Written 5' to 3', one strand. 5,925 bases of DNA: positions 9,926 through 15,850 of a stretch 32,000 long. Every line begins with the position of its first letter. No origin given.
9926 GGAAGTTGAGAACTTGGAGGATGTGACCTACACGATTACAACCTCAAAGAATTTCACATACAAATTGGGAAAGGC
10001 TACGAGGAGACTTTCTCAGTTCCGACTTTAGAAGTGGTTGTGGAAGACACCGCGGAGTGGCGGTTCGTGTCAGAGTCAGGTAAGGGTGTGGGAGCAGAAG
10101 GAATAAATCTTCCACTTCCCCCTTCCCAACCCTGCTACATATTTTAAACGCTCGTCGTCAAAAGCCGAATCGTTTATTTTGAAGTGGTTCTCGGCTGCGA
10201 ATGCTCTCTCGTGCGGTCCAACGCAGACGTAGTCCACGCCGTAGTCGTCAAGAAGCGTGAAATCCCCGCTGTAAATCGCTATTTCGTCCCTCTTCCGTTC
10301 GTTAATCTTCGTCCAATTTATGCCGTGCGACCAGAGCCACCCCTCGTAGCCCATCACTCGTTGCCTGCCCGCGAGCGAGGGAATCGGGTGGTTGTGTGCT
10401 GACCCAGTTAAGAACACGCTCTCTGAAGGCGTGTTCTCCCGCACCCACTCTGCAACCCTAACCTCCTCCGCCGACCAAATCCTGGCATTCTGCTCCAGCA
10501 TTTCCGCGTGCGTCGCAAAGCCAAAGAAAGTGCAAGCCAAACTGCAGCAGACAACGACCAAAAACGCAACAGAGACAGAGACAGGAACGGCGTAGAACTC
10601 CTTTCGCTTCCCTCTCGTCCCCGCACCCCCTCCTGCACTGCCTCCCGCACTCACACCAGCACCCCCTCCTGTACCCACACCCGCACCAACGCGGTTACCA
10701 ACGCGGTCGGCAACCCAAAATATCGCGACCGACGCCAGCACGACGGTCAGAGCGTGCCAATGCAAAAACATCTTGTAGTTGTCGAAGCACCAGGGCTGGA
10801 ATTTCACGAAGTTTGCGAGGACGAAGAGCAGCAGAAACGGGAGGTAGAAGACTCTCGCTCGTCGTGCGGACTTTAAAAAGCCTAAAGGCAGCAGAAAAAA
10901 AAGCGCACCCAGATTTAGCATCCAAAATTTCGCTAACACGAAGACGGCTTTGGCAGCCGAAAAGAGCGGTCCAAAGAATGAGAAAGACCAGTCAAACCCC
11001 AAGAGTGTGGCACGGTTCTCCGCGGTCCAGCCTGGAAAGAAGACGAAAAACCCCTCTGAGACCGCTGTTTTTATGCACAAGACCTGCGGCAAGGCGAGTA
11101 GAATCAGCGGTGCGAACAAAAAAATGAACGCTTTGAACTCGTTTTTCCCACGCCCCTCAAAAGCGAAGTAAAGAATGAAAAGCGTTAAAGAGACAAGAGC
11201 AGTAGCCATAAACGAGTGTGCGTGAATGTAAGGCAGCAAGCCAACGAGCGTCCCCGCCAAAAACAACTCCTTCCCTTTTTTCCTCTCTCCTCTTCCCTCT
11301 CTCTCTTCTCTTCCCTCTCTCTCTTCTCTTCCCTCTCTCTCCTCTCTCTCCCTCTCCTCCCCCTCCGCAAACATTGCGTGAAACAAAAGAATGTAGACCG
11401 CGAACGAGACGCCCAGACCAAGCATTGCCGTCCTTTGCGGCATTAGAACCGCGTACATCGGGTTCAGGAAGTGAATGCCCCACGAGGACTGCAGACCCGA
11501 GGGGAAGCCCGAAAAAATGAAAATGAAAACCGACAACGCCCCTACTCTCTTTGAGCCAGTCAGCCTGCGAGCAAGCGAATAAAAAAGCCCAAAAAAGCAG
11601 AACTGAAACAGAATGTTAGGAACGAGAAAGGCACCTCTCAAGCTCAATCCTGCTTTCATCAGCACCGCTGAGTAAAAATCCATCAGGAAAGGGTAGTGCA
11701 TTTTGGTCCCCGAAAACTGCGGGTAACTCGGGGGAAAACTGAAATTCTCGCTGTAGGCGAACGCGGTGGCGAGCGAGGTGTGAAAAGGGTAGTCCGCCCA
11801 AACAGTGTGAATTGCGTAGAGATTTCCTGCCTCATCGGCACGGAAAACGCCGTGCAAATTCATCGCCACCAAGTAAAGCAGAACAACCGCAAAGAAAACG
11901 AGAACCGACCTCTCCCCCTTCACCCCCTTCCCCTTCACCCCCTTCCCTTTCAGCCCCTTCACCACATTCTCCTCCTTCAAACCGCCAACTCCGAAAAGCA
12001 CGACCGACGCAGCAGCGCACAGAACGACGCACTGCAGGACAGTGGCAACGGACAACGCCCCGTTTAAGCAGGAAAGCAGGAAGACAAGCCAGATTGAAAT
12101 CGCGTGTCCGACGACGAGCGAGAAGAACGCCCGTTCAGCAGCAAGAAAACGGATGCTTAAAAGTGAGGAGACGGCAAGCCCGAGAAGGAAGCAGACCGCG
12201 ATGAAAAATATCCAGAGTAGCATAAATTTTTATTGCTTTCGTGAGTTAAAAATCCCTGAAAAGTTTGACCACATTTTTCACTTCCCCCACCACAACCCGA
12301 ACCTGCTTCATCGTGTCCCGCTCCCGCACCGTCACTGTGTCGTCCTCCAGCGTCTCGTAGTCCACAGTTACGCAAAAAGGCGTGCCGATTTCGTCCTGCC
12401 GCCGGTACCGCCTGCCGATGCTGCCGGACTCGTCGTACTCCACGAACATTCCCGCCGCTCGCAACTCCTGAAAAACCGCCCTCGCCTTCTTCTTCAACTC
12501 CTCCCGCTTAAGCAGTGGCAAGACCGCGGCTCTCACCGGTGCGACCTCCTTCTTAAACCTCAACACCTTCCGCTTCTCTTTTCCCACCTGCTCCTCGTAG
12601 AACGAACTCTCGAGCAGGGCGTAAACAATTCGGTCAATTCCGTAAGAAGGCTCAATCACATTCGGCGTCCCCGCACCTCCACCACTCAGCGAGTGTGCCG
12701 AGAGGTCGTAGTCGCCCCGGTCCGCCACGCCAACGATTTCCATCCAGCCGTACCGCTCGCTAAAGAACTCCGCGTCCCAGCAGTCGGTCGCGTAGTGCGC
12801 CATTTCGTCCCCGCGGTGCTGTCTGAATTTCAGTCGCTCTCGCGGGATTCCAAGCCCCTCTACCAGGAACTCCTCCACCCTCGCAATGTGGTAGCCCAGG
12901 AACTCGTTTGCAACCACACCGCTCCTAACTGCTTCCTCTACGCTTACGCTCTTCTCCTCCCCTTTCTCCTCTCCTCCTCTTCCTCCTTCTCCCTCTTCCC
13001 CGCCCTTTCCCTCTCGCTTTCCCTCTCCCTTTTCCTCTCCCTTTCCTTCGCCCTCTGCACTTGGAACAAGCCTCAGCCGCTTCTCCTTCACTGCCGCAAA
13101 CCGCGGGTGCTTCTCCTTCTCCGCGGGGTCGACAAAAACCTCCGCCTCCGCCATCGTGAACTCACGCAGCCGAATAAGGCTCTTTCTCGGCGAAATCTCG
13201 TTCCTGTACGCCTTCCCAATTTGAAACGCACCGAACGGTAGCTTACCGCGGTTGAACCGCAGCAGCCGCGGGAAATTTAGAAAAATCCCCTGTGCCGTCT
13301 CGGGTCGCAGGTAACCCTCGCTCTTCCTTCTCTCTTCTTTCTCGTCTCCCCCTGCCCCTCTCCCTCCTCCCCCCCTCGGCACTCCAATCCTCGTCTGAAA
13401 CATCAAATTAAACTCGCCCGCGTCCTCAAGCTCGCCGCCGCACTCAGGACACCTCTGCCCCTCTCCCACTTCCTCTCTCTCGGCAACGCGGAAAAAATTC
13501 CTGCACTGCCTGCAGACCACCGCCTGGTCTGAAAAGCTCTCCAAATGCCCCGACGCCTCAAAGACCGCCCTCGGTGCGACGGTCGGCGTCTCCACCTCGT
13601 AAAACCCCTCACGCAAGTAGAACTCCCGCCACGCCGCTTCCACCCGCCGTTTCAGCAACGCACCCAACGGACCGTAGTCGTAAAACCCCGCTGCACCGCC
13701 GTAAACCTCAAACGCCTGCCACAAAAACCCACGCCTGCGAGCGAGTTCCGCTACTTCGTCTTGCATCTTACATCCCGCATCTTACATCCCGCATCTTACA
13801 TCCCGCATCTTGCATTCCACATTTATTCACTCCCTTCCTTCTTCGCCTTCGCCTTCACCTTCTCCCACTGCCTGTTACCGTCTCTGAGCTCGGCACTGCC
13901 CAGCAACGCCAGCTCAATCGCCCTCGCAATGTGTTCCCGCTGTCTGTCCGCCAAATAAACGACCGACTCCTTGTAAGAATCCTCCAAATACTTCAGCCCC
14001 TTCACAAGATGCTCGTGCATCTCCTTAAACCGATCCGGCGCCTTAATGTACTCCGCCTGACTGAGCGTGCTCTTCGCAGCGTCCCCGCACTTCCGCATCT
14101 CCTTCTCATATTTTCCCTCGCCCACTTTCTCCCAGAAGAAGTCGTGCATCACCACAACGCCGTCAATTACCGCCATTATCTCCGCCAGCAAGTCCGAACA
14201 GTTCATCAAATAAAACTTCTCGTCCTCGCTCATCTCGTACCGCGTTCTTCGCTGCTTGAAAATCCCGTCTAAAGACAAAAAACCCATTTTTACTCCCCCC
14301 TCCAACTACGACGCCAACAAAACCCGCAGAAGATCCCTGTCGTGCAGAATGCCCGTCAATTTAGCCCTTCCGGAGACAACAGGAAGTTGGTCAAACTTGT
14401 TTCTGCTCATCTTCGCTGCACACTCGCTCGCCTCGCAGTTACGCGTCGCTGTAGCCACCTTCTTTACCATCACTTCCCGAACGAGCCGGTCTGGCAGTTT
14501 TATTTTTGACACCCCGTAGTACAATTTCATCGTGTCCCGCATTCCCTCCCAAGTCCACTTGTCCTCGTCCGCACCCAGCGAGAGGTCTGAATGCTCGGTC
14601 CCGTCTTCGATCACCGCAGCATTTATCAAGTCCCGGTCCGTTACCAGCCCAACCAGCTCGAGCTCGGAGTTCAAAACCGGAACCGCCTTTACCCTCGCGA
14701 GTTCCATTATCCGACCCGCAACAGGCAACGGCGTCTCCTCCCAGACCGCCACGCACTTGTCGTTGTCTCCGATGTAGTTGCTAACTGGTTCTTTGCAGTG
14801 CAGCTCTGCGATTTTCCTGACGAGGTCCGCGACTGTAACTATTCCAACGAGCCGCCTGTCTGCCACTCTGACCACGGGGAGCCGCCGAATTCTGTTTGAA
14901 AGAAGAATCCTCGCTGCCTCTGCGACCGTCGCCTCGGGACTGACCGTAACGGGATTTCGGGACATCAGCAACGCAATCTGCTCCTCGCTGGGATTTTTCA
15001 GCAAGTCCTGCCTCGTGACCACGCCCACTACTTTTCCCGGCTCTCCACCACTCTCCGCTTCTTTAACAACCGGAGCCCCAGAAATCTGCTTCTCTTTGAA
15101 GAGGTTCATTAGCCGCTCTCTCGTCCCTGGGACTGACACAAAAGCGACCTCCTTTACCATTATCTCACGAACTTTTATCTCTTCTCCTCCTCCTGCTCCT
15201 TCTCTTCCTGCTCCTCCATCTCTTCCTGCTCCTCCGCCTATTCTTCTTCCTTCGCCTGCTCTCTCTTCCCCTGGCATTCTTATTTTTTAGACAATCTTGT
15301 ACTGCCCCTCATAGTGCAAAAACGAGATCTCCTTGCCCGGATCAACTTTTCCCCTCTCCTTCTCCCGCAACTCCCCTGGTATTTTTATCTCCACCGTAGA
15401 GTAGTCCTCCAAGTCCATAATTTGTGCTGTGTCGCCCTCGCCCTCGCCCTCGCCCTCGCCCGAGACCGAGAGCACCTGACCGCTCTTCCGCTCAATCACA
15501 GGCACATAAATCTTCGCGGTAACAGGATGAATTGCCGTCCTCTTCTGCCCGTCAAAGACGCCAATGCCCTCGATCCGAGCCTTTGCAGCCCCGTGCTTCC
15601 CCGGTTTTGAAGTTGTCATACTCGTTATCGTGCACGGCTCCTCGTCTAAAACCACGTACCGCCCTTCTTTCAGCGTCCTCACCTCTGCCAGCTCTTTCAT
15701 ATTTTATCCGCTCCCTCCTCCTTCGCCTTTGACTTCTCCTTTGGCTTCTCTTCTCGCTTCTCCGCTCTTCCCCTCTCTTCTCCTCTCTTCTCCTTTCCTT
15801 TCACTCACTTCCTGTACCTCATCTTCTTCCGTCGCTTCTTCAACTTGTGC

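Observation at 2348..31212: Tandem duplications seeded on start and stop codons at about a dozen gene junctions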

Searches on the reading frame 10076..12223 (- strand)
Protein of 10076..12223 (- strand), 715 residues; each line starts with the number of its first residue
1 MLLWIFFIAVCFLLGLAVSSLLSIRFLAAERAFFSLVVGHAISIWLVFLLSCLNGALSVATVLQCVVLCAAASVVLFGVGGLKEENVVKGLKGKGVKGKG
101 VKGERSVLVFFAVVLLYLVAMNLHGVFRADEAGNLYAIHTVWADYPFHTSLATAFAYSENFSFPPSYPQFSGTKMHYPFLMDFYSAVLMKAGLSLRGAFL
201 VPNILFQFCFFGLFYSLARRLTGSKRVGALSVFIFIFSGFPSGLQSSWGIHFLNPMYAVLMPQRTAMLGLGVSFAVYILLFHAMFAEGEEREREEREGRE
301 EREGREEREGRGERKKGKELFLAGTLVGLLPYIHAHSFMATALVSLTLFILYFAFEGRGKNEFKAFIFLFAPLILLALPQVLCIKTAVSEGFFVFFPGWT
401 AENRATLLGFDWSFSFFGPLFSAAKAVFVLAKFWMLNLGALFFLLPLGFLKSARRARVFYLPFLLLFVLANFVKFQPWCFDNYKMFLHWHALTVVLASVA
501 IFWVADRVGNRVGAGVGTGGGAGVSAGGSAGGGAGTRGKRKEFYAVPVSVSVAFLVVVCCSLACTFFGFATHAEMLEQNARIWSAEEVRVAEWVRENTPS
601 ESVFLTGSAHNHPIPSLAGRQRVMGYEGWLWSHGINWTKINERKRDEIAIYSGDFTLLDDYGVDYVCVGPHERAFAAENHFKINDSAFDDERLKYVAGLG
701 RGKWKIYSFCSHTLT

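Call 5: search_protein_families(library=pfam, proteins=[window:10076-12223:-])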
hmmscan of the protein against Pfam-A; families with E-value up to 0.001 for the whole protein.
window:10076-12223:- (715 aa): 1 family
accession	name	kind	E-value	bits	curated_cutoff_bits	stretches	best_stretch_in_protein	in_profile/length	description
PF20604.3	DUF6798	-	0.0005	20.2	26.9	1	586-609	2-25/61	Domain of unknown function (DUF6798)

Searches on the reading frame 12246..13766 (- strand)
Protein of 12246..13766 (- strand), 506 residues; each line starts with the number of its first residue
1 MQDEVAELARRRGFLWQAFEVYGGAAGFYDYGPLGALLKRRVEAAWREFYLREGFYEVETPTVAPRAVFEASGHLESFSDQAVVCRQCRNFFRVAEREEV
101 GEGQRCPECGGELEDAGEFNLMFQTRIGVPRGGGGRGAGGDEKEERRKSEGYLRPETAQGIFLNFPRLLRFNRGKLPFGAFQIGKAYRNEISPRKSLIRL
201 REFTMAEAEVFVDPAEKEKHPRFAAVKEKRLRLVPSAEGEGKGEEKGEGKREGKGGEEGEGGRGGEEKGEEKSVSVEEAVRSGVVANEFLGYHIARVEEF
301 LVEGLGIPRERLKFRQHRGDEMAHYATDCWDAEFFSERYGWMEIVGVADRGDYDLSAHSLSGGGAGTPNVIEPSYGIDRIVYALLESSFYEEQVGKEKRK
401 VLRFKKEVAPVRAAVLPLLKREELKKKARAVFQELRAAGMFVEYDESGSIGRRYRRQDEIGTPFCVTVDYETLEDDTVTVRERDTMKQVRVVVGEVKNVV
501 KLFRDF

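Call 5: search_protein_families(library=pfam, proteins=[window:12246-13766:-])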
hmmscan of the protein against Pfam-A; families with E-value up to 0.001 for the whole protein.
window:12246-13766:- (506 aa): 3 families
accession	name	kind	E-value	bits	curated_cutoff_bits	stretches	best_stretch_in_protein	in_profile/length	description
PF03129.25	HGTP_anticodon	-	5.2e-24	84.7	21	1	413-501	2-92/94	Anticodon binding domain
PF00587.30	tRNA-synt_2b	-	8e-10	39.5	29.3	1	145-215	5-74/179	tRNA synthetase class II core domain (G, H, P, S and T)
PF00152.25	tRNA-synt_2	-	0.00069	19.2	25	0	39-67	25-53/308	tRNA synthetases class II (D, K and N)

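Call 21: find_encoding_contigs(protein=window:12246-13763:-, flank=10000, max_places=10)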
Protein window:12246-13763:- (505 aa): no gene with exactly this product is on record in the collection.

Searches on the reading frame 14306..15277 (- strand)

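Call 6: search_protein_families(library=pfam, proteins=[window:14306-15277:-])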
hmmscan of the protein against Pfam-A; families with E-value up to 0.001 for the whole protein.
window:14306-15277:- (323 aa): 1 family
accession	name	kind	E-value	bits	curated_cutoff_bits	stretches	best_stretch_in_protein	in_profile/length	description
PF00571.33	CBS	-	4.9e-49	164.9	24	4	104-157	4-56/57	CBS domain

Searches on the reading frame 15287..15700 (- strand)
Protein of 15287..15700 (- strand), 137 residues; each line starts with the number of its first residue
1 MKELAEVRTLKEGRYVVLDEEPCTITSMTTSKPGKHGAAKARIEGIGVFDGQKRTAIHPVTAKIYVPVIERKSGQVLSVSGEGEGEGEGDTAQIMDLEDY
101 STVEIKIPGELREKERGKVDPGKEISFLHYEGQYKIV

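Call 6: search_protein_families(library=pfam, proteins=[window:15287-15700:-])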
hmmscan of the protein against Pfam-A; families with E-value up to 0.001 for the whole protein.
window:15287-15700:- (137 aa): 2 families
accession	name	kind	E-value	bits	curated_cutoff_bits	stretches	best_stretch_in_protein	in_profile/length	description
PF21485.3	IF5A-like_N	-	2.1e-17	63.1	27.1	1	7-61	8-62/63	Translation initiation factor 5A-like, N-terminal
PF01287.26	eIF-5a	-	2.5e-07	31.2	24.2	1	68-137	1-66/69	Eukaryotic elongation factor 5A hypusine, DNA-binding OB fold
